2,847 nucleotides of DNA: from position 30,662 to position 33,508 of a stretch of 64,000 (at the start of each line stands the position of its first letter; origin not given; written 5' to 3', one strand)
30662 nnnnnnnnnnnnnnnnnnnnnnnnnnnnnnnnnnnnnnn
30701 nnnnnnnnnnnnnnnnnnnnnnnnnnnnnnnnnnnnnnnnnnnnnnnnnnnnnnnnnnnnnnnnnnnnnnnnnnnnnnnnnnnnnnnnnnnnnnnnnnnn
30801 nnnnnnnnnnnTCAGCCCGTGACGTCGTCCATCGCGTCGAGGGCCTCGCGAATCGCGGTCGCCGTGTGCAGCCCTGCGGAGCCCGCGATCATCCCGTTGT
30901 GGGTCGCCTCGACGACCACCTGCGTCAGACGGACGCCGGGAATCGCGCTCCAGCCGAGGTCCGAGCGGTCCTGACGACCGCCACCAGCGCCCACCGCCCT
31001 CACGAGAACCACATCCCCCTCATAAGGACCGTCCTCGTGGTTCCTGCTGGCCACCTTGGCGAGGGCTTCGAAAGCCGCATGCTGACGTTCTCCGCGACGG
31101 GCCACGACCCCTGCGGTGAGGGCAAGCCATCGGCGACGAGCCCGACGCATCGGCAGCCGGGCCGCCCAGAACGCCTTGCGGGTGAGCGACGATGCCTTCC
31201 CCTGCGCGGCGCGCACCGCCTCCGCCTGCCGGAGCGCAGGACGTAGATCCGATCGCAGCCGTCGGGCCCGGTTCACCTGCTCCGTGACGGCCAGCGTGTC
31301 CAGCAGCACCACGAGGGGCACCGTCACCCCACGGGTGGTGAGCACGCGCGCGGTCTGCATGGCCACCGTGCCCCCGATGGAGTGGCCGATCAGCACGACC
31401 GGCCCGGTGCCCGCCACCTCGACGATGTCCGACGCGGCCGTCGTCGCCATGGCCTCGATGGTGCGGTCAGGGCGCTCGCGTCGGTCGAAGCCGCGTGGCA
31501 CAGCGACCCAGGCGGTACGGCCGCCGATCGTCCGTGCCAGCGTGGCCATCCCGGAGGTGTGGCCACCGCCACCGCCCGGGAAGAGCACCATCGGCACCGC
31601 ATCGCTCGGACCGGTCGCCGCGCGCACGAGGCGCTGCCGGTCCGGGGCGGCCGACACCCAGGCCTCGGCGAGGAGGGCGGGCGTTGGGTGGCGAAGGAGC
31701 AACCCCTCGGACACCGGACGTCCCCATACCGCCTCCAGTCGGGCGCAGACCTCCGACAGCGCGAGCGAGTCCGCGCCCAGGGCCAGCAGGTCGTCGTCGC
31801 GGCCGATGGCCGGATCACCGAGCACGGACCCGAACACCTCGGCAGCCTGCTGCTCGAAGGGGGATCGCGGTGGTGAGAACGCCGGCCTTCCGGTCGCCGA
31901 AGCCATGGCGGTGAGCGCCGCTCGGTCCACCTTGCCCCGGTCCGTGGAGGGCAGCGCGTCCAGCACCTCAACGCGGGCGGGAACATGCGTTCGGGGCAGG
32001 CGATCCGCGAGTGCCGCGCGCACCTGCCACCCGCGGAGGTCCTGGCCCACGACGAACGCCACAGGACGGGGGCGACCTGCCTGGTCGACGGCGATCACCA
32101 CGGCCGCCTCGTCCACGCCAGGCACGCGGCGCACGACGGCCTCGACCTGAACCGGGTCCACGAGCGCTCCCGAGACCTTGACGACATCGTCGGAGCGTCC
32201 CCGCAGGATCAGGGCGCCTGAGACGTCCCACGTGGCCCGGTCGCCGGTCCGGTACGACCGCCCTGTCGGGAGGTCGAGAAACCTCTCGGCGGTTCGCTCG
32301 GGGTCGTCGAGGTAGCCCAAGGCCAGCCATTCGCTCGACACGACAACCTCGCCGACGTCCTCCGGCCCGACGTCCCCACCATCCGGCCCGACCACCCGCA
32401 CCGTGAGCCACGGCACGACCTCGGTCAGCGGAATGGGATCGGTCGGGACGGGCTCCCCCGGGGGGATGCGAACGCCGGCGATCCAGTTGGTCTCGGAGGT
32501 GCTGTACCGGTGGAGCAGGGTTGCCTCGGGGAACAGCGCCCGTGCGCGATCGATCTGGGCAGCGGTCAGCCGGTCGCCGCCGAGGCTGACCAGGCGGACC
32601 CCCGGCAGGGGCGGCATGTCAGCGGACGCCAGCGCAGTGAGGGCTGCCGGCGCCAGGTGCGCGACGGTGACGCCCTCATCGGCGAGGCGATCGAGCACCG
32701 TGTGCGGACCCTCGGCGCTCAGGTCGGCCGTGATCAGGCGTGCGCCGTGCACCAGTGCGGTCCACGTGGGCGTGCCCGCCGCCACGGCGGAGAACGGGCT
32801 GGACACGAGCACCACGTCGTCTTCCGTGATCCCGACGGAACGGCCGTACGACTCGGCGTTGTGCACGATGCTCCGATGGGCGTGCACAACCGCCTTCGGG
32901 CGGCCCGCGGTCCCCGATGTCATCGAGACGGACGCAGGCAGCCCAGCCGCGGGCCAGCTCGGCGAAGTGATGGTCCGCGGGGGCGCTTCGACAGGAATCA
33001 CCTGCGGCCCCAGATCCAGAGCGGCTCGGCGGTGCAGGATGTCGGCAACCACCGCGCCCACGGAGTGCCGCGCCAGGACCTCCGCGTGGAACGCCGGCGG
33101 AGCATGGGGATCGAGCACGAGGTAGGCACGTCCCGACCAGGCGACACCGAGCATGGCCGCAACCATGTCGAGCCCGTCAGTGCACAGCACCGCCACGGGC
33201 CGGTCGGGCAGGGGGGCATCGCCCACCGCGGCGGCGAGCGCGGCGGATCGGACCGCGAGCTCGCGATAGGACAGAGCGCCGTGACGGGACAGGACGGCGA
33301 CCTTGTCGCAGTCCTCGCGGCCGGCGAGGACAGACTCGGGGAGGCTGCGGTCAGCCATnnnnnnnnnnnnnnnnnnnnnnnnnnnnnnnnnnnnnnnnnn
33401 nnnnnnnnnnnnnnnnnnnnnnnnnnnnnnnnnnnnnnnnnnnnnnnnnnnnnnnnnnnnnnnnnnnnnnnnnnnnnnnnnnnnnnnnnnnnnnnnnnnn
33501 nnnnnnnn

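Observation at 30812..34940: NRPS-like A-PCP-TE gene translationally coupled to the lasso cyclase (possible RiPP-NRPS hybrid chemistry)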

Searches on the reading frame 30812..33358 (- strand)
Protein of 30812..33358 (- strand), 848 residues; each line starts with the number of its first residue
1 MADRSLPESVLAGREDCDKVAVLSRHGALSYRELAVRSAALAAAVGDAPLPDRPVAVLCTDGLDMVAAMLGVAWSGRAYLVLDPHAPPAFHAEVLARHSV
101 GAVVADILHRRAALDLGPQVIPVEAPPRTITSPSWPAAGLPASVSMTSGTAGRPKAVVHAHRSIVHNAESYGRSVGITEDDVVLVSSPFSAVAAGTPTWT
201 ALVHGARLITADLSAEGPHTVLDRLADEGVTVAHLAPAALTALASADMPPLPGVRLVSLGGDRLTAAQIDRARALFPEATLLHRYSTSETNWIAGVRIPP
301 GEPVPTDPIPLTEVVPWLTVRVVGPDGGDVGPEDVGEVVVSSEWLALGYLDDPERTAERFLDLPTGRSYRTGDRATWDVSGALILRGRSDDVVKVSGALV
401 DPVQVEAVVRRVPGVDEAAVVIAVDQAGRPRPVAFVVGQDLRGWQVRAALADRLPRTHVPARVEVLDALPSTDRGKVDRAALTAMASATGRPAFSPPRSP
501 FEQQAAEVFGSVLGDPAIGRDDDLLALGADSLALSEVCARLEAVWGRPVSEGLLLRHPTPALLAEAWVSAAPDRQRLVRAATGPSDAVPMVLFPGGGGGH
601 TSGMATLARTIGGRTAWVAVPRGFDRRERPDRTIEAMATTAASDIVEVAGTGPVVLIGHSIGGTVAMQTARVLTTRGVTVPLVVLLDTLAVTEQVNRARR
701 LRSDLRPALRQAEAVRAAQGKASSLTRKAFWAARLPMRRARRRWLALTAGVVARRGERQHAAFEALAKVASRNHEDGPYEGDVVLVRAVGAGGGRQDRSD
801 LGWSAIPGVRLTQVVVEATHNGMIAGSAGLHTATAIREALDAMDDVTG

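Call 4: search_protein_families(library=pfam, proteins=[window:30812-33358:-])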
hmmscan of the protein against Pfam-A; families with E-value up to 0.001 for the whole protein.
window:30812-33358:- (848 aa): 6 families
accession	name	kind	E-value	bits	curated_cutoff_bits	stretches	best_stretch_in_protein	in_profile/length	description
PF00501.34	AMP-binding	-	1.7e-45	156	29.9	1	14-350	6-384/384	AMP-binding enzyme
PF00975.26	Thioesterase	-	1.1e-17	65.5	26.4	1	590-757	3-161/226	Thioesterase domain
PF13193.12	AMP-binding_C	-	1.6e-10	42.2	24.5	1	404-476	1-76/76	AMP-binding enzyme C-terminal domain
PF00550.31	PP-binding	-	1.6e-08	35.1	20.8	1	506-566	4-66/67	Phosphopantetheine attachment site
PF12697.13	Abhydrolase_6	-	4.5e-08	34.4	26.3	1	591-821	2-205/217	Alpha/beta hydrolase family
PF00561.26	Abhydrolase_1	-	0.0003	21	25.8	1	589-673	2-90/245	alpha/beta hydrolase fold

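Call 8: search_protein_families(library=ncbifam, proteins=[window:30812-33358:-], max_evalue=0.01)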
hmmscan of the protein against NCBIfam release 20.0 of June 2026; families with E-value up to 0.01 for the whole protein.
window:30812-33358:- (848 aa): 102 families (the best 25 are shown)
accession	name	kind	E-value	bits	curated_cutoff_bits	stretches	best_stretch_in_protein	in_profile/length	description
TIGR01733.1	AA-adenyl-dom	subfamily_domain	3e-72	243.7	317.4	1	30-420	1-409/409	amino acid adenylation domain-containing protein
NF038078.1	NRPS_MxcG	equivalog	3.2e-68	230.2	2300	1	13-571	466-1045/1442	myxochelin non-ribosomal peptide synthetase MxcG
NF004837.0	PRK06187.1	subfamily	1.3e-59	201.8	476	1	144-487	175-523/531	long-chain-fatty-acid--CoA ligase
NF004282.0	PRK05691.1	subfamily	6.2e-58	195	4090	1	14-541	1142-1679/4334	non-ribosomal peptide synthase/polyketide synthase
NF047350.1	aureusi_NRPS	equivalog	1.1e-46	158.6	2500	1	18-542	1449-1966/2373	aureusimine non-ribosomal peptide synthetase AusA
TIGR03098.1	ligase_PEP_1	hypoth_equivalog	1.6e-46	158.9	592.35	1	142-483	166-515/517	acyl-CoA ligase (AMP-forming), exosortase A system-associated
NF041803.1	NRPS_SolG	exception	1.5e-42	145.3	2200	1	21-537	579-1126/1163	solanimycin non-ribosomal peptide synthetase SolG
NF007605.2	PRK10252.1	equivalog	2.6e-37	127.9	2400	1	18-708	469-1185/1292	enterobactin non-ribosomal peptide synthetase EntF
TIGR01923.1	menE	equivalog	6.5e-36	124.1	330.15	1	53-482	25-442/442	o-succinylbenzoate--CoA ligase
NF004814.0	PRK06164.1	equivalog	2.1e-35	122.3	677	1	141-488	183-532/540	acyl-CoA synthetase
TIGR02262.1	benz_CoA_lig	subfamily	9.8e-34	116.9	375.25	1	146-482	168-505/508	benzoate-CoA ligase family protein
NF003417.0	PRK04813.1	subfamily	1.6e-33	116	476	1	15-484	15-501/505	D-alanine--poly(phosphoribitol) ligase subunit DltA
TIGR01734.1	D-ala-DACP-lig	equivalog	2.3e-33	115.5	559.85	1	17-484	14-500/504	D-alanine--poly(phosphoribitol) ligase subunit DltA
NF005797.0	PRK07638.1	equivalog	4.6e-32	111.2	518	1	16-486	14-479/487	acyl-CoA synthetase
NF005858.0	PRK07787.1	subfamily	4.8e-31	107.7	575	1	19-483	17-469/471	acyl-CoA synthetase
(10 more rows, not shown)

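Call 16: find_homologous_proteins(query=window:30815-33358:-, max_evalue=1e-20)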
Query window:30815-33358:- (848 aa): 1177 proteins with E <= 1e-20 among 8000 candidates; the best 120 are listed.
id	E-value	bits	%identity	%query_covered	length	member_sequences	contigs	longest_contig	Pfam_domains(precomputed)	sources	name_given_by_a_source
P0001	0.0e+0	1828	100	100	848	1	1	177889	PF00550.32,PF12697.14,PF00501.35,PF13193.13,PF00975.27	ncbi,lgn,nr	ncbi:MAG: alpha/beta fold hydrolase [Actinomycetales bacterium]|nr:alpha/beta fold hydrolase [Actino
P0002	1.1e-289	981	60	99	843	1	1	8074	PF00550.32,PF12697.14,PF00501.35,PF13193.13,PF00975.27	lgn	-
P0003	4.1e-191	655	49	97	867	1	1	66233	PF00550.32,PF00501.35,PF13193.13,PF00975.27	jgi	jgi:amino acid adenylation domain-containing protein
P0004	4.6e-176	606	47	95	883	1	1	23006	PF00550.32,PF12697.14,PF00501.35,PF00975.27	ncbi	-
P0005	6.9e-175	602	47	97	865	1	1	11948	PF00550.32,PF00501.35,PF13193.13,PF00975.27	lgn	-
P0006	5.8e-174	599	46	93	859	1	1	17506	PF00550.32,PF00501.35,PF13193.13,PF00975.27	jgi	jgi:amino acid adenylation domain-containing protein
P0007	1.2e-171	591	45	97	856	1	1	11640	PF00550.32,PF00501.35,PF13193.13,PF00561.27,PF00975.27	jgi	-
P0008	3.2e-168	580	47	95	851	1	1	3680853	PF00550.32,PF12697.14,PF00501.35,PF00561.27,PF00975.27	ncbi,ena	-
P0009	8.6e-161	555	44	95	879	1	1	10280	PF00550.32,PF00501.35,PF13193.13,PF00561.27,PF00975.27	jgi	jgi:acyl-coenzyme A synthetase/AMP-(fatty) acid ligase/thioesterase domain-containing protein/acyl c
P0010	4.0e-150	520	42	97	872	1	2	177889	PF00550.32,PF00501.35,PF13193.13,PF00975.27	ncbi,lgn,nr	ncbi:MAG: AMP-binding protein [Actinomycetales bacterium]|nr:AMP-binding protein [Actinomycetales ba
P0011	3.6e-144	500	47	77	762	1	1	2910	PF00550.32,PF00501.35,PF13193.13,PF00975.27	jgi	jgi:acyl-coenzyme A synthetase/AMP-(fatty) acid ligase/thioesterase domain-containing protein/acyl c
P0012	1.9e-141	491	40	94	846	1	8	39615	PF00550.32,PF00501.35,PF13193.13,PF00975.27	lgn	-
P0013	4.7e-135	470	41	97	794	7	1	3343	PF00550.32,PF00501.35,PF00975.27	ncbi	ncbi:MAG: AMP-binding protein [Ilumatobacteraceae bacterium]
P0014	1.1e-123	432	39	93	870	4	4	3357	PF00550.32,PF00501.35,PF00975.27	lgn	-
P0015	1.1e-108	383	36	96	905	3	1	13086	PF00550.32,PF00501.35,PF13193.13,PF00975.27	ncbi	-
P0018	2.3e-81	292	33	97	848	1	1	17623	PF00550.32,PF12697.14,PF00501.35,PF13193.13,PF00975.27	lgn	-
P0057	2.8e-59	219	35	75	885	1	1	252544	PF00550.32,PF00501.35,PF13193.13,PF00975.27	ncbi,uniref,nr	ncbi:AMP-binding protein [Vallicoccus soli]|uniref:Non-ribosomal peptide synthetase n=1 Tax=Vallicoc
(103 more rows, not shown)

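Call 17: find_encoding_contigs(protein=P0003, flank=10000, max_places=2)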
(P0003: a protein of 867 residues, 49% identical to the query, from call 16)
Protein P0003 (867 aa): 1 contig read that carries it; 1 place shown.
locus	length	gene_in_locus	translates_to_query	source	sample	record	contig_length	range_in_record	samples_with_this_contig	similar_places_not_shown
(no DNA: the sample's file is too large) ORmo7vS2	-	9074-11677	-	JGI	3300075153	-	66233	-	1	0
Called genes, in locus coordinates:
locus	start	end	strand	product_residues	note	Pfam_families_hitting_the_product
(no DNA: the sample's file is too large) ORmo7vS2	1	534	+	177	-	?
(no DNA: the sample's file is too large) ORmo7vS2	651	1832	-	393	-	PF05977:MFS_3, PF07690:MFS_1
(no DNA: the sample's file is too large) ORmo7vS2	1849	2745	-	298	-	PF04072:LCM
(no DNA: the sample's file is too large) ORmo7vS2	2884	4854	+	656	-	-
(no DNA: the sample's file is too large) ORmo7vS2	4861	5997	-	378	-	-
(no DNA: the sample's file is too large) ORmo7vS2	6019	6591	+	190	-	PF13471:Transglut_core3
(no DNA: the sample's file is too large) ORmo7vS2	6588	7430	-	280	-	PF07475:Hpr_kinase_C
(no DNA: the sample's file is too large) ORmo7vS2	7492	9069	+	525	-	PF13537:GATase_7, PF13522:GATase_6, PF00733:Asn_synthase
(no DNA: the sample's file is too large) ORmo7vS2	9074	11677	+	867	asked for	PF00501:AMP-binding, PF13193:AMP-binding_C, PF00550:PP-binding, PF00975:Thioesterase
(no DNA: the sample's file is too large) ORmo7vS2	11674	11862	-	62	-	-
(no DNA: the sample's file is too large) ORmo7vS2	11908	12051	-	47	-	-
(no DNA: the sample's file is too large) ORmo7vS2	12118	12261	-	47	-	-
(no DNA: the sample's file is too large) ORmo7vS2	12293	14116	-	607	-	PF00685:Sulfotransfer_1, PF07475:Hpr_kinase_C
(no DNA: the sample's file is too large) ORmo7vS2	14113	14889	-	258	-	-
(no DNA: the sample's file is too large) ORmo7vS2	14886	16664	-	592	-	PF00005:ABC_tran, PF02463:SMC_N (faint), PF13555:AAA_29 (faint)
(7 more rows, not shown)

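Call 18: find_encoding_contigs(protein=P0008, flank=10000, max_places=2)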
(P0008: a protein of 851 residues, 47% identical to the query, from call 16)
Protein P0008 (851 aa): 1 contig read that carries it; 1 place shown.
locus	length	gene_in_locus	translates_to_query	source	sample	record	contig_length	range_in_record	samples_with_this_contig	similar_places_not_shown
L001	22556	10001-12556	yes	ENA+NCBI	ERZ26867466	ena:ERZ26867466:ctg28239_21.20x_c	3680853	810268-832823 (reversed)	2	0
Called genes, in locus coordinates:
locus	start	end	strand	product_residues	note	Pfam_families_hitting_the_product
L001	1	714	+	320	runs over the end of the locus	PF00413:Peptidase_M10 (weak)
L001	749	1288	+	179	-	PF13471:Transglut_core3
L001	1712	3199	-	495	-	-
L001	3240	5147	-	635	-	PF00857:Isochorismatase, PF00171:Aldedh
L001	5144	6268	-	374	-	PF00180:Iso_dh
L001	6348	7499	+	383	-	PF14907:NTP_transf_5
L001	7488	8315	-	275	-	PF27840:ScmC (weak), PF07475:Hpr_kinase_C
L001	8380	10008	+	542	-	PF00733:Asn_synthase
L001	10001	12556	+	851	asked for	PF00501:AMP-binding, PF00550:PP-binding (weak), PF00561:Abhydrolase_1, PF00975:Thioesterase, PF12697:Abhydrolase_6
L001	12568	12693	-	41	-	-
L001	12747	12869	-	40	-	-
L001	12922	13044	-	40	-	-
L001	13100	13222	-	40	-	-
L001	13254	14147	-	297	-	PF27840:ScmC, PF07475:Hpr_kinase_C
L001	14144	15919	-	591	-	PF00664:ABC_membrane, PF00005:ABC_tran, PF02463:SMC_N (faint)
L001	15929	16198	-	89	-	PF05402:PqqD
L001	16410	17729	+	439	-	PF06689:zf-C4_ClpX, PF05496:RuvB_N (faint), PF00004:AAA, PF07724:AAA_2, PF07728:AAA_5 (weak), PF10431:ClpB_D2-small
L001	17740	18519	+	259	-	-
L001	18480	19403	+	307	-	PF00685:Sulfotransfer_1, PF13469:Sulfotransfer_3 (weak)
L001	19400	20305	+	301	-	-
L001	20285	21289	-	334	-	-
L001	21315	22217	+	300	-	PF07475:Hpr_kinase_C (weak)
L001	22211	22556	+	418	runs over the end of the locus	PF00067:p450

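Call 19: find_encoding_contigs(protein=P0004, flank=10000, max_places=2)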
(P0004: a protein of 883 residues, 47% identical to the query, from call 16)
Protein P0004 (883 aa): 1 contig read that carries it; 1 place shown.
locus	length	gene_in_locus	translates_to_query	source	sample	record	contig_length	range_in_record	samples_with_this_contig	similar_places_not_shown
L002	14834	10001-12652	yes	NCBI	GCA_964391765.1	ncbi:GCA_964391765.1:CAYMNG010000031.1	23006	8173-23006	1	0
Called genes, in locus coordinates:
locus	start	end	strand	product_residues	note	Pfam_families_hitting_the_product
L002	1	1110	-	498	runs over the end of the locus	PF13727:CoA_binding_3, PF02397:Bac_transf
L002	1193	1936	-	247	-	PF00196:GerE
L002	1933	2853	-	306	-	PF01590:GAF (weak), PF13185:GAF_2 (weak), PF00196:GerE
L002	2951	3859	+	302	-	-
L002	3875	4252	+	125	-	PF11774:Lsr2, PF23359:Lsr2_DNA-bd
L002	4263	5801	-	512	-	-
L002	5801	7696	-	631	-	PF00857:Isochorismatase, PF00171:Aldedh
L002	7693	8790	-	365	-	PF00180:Iso_dh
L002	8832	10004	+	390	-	PF14907:NTP_transf_5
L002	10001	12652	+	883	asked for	PF00501:AMP-binding, PF00550:PP-binding, PF00975:Thioesterase, PF12697:Abhydrolase_6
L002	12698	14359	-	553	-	PF00664:ABC_membrane (weak), PF00005:ABC_tran, PF13401:AAA_22 (weak), PF02463:SMC_N (weak)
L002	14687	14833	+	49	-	PF06689:zf-C4_ClpX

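Call 26: find_encoding_contigs(protein=P0012, flank=10000, max_places=1)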
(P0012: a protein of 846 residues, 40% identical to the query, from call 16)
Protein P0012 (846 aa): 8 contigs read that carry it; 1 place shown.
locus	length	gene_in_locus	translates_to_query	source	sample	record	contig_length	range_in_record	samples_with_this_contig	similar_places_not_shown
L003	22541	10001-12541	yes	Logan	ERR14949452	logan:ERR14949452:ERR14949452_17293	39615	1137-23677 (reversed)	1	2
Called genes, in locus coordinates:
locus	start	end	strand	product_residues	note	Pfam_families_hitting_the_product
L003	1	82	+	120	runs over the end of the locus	PF11774:Lsr2, PF23359:Lsr2_DNA-bd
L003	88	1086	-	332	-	PF13641:Glyco_tranf_2_3 (weak)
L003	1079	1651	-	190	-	PF00908:dTDP_sugar_isom, PF14667:Polysacc_synt_C (faint)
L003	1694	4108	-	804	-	PF00501:AMP-binding, PF00550:PP-binding, PF00561:Abhydrolase_1 (faint), PF00975:Thioesterase, PF12697:Abhydrolase_6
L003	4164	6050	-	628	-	PF00857:Isochorismatase, PF00171:Aldedh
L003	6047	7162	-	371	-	PF00180:Iso_dh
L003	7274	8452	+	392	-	PF14907:NTP_transf_5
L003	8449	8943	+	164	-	-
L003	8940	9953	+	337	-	PF10094:DUF2332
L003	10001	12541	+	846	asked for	PF00501:AMP-binding, PF13193:AMP-binding_C, PF00550:PP-binding, PF00975:Thioesterase (weak)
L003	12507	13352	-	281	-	PF07475:Hpr_kinase_C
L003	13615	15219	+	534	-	PF13537:GATase_7, PF13522:GATase_6, PF12481:DUF3700 (weak), PF00733:Asn_synthase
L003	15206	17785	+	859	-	PF00501:AMP-binding, PF00550:PP-binding, PF00975:Thioesterase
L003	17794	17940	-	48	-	-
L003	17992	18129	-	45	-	-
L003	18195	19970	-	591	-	PF00685:Sulfotransfer_1, PF13469:Sulfotransfer_3 (weak), PF07475:Hpr_kinase_C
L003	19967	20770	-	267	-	-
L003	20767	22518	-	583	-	PF00664:ABC_membrane, PF00005:ABC_tran, PF02463:SMC_N (faint)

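Call 27: find_encoding_contigs(protein=P0015, flank=10000, max_places=1)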
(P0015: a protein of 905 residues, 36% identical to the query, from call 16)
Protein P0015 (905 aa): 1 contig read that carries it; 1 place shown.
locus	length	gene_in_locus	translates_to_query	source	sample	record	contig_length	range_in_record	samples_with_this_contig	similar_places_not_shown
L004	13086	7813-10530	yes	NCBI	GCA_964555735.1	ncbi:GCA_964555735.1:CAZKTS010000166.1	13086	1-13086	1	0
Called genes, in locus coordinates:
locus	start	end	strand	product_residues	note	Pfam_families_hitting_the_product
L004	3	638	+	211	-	?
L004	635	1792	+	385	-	PF01656:CbiA, PF02374:ArsA_ATPase, PF10609:ParA (faint), PF13614:AAA_31, PF20720:nSTAND3 (weak)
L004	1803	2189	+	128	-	PF00072:Response_reg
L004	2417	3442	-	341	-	PF01118:Semialdhyde_dh, PF02774:Semialdhyde_dhC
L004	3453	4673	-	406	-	PF00696:AA_kinase, PF22629:ACT_AHAS_ss (faint), PF01842:ACT, PF22468:ACT_9, PF01842:ACT (weak), PF13840:ACT_7, PF22468:ACT_9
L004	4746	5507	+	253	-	PF00160:Pro_isomerase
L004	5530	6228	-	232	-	PF03575:Peptidase_S51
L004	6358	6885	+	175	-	PF00226:DnaJ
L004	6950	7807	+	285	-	PF02737:3HCDH_N, PF03807:F420_oxidored (faint), PF00725:3HCDH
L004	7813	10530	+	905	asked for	PF00501:AMP-binding, PF13193:AMP-binding_C, PF00550:PP-binding, PF00975:Thioesterase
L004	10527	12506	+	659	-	PF01642:MM_CoA_mutase, PF02310:B12-binding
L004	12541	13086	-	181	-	?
